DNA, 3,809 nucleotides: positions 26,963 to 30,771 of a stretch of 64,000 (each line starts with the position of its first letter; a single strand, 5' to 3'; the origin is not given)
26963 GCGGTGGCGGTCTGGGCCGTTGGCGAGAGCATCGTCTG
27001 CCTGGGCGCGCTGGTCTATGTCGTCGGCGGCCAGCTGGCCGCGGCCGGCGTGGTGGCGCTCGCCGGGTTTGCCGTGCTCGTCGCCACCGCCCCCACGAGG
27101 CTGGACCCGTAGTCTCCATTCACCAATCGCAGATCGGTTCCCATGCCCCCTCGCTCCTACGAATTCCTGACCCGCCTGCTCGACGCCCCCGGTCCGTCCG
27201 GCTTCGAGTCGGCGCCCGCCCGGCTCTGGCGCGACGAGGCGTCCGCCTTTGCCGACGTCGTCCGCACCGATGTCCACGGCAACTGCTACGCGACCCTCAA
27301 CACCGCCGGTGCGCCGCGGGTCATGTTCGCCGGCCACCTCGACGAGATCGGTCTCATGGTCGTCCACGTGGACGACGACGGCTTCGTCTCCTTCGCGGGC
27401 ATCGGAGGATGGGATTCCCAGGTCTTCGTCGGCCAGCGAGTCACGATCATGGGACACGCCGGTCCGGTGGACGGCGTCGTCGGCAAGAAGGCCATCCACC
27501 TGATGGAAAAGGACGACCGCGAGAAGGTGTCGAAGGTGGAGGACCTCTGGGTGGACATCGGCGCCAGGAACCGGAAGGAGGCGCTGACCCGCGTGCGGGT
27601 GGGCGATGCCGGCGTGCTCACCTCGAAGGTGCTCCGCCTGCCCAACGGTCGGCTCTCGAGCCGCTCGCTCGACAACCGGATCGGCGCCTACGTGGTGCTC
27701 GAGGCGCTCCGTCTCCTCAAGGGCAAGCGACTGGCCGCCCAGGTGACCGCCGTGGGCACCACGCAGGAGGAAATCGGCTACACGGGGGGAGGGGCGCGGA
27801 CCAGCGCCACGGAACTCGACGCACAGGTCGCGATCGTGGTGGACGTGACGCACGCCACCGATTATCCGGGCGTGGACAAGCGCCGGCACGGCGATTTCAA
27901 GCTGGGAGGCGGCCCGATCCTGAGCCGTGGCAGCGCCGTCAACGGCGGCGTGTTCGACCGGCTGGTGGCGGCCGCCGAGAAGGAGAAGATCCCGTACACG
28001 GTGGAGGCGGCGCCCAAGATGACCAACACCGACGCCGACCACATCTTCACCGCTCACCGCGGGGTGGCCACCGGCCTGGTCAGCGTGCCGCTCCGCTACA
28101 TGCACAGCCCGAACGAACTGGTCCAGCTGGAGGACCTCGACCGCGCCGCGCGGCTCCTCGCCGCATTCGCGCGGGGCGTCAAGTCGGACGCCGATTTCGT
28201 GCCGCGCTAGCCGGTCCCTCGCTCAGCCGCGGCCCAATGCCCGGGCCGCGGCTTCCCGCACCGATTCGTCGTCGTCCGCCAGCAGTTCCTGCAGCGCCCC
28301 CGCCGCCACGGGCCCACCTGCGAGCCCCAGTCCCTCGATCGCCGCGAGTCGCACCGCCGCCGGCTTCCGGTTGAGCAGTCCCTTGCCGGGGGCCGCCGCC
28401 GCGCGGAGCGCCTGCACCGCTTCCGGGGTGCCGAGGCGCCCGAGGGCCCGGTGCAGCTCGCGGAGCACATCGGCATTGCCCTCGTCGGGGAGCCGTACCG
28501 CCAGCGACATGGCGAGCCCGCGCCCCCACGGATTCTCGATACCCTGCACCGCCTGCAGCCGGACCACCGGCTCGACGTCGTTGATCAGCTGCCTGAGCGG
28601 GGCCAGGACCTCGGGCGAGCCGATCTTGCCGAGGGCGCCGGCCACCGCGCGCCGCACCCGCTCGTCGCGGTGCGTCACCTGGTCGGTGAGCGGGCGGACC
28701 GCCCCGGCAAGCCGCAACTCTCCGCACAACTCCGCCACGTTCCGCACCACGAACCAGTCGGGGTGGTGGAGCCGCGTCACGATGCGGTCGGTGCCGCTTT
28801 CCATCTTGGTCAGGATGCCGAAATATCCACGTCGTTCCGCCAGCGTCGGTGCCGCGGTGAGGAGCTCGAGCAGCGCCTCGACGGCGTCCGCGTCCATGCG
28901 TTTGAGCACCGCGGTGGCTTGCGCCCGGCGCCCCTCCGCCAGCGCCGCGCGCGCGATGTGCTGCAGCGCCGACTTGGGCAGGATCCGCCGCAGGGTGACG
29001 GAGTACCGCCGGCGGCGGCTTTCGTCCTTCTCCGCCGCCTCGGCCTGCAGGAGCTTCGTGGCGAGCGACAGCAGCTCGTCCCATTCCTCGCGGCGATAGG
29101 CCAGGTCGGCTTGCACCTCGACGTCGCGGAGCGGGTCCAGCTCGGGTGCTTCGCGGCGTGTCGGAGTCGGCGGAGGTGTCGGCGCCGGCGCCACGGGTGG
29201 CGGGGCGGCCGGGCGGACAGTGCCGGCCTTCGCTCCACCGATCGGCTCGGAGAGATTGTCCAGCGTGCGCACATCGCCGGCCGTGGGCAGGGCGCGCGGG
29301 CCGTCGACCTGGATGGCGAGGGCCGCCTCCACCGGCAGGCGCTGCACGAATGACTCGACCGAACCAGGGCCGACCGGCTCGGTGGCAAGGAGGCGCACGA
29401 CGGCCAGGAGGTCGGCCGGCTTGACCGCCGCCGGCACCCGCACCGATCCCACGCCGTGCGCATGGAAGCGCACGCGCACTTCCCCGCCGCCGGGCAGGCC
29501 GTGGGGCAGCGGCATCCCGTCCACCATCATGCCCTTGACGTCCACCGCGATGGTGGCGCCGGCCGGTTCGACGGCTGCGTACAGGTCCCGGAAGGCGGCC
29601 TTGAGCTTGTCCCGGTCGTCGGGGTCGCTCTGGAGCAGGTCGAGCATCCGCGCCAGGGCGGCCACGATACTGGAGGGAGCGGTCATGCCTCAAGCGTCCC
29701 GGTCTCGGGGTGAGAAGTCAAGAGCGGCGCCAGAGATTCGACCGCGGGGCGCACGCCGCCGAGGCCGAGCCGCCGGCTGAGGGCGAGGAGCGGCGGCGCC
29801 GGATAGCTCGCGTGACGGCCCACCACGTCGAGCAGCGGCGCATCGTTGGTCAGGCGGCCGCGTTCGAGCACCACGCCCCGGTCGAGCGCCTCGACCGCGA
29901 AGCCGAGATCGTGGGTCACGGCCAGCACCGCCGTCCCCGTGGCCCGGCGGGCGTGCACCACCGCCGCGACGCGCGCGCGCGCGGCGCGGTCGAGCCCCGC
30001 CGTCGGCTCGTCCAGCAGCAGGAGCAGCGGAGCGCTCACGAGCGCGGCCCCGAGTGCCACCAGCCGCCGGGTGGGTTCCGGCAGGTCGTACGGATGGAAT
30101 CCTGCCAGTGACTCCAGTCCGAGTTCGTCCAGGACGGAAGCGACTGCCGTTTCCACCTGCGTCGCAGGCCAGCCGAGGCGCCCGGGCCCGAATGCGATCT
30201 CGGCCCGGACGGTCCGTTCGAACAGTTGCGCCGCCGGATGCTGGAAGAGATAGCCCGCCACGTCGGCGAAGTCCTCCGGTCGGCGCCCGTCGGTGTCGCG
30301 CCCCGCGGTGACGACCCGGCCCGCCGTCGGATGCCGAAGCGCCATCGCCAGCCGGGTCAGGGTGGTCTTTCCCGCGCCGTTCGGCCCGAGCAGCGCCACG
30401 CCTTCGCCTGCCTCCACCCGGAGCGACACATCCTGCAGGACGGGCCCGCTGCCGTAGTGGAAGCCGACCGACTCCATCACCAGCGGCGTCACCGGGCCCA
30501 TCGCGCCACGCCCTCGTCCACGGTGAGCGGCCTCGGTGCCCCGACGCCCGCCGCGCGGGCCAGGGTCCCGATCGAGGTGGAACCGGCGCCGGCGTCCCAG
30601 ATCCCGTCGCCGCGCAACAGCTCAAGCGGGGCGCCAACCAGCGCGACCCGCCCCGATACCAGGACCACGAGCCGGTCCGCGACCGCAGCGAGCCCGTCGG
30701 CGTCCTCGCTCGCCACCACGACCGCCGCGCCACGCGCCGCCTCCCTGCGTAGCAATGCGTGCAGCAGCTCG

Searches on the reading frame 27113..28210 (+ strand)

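Call 69: search_protein_families(library=pfam, proteins=[window:27113-28210:+], max_evalue=0.001)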
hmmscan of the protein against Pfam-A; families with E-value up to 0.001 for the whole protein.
window:27113-28210:+ (365 aa): 2 families
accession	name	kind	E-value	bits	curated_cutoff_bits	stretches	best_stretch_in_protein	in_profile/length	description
PF05343.19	Peptidase_M42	-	1.8e-84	283.7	23.2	1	56-348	1-292/292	M42 glutamyl aminopeptidase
PF01546.33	Peptidase_M20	-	1e-08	35.8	24.6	1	177-353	24-204/206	Peptidase family M20/M25/M40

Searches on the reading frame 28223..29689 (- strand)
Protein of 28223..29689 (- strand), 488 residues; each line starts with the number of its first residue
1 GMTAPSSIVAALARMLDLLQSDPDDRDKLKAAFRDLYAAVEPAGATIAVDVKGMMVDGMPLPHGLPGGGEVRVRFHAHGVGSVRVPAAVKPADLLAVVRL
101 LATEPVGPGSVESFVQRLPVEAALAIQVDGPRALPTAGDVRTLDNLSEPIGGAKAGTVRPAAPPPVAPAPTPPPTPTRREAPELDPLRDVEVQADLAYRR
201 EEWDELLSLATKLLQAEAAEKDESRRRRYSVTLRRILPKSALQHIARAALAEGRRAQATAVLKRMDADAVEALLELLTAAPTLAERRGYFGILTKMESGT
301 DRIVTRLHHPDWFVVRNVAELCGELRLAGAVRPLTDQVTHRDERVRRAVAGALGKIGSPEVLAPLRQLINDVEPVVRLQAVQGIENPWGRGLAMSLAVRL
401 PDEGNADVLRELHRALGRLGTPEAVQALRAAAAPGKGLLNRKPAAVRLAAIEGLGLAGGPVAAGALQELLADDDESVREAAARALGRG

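Call 69: search_protein_families(library=pfam, proteins=[window:28223-29689:-], max_evalue=0.001)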
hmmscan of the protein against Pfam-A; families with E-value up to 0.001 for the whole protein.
window:28223-29689:- (488 aa): 5 families
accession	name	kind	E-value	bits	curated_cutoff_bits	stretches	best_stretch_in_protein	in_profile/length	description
PF13646.12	HEAT_2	-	3.4e-26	91.8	27.7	2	302-384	3-87/88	HEAT repeats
PF02985.28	HEAT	-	7.6e-15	54.1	23.5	0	465-487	4-26/31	HEAT repeat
PF03130.22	HEAT_PBS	-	2.2e-11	43.5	20.9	1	345-371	1-27/27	PBS lyase HEAT-like repeat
PF00514.29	Arm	-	7.1e-09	35.9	20.6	0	328-356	11-39/41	Armadillo/beta-catenin-like repeat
PF13513.12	HEAT_EZ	-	9.4e-07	29.7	27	0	464-487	31-54/55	HEAT-like repeat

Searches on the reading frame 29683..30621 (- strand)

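Call 69: search_protein_families(library=pfam, proteins=[window:29683-30621:-], max_evalue=0.001)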
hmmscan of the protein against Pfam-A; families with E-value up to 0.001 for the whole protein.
window:29683-30621:- (312 aa): 3 families
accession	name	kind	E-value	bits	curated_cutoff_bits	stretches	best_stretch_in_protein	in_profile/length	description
PF00005.33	ABC_tran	-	1.2e-22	81.4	25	1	62-208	1-137/137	ABC transporter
PF13304.12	AAA_21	-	1.4e-10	42.2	27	1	169-240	227-301/304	AAA domain, putative AbiEii toxin, Type IV TA system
PF13191.12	AAA_16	-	0.00099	20.1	32.6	0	68-221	18-155/167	AAA ATPase domain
